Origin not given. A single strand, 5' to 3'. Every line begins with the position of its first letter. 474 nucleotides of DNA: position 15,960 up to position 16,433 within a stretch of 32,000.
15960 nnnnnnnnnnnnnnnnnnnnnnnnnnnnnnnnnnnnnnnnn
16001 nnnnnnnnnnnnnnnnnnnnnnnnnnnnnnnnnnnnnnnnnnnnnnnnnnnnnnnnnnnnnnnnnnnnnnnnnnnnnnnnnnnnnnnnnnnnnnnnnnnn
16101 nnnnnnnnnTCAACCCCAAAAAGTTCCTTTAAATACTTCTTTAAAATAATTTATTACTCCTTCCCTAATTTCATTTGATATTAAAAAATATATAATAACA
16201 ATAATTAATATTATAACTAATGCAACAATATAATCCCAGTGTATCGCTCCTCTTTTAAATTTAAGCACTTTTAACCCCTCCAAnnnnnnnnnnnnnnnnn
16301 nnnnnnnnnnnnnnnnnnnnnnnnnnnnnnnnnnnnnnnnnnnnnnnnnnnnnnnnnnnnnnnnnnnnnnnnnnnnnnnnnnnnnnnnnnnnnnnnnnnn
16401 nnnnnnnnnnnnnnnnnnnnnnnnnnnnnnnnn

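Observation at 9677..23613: Two-part type IV pilus-like locus with at least 10 class III signal-peptide genes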

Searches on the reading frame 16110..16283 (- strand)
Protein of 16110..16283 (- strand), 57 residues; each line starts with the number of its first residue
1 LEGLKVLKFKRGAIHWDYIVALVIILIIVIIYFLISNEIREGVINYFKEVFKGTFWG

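Call 4: search_protein_families(library=pfam, proteins=[window:16110-16283:-], max_evalue=0.1)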
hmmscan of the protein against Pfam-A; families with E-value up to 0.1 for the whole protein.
window:16110-16283:- (57 aa): 4 families
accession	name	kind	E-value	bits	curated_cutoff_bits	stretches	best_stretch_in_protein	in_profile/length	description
PF12716.12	Apq12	-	0.004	17.5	25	1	19-57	4-42/54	Nuclear pore assembly and biogenesis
PF18898.5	DUF5654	-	0.017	15.6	23.8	1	6-37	36-66/71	Family of unknown function (DUF5654)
PF19389.4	DUF5964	-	0.04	14.2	25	1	16-35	39-58/60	Family of unknown function (DUF5964)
PF21788.2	TNP-like_GBD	-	0.041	14.7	24.8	1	4-52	14-59/119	TNP-like, GTP-binding insertion domain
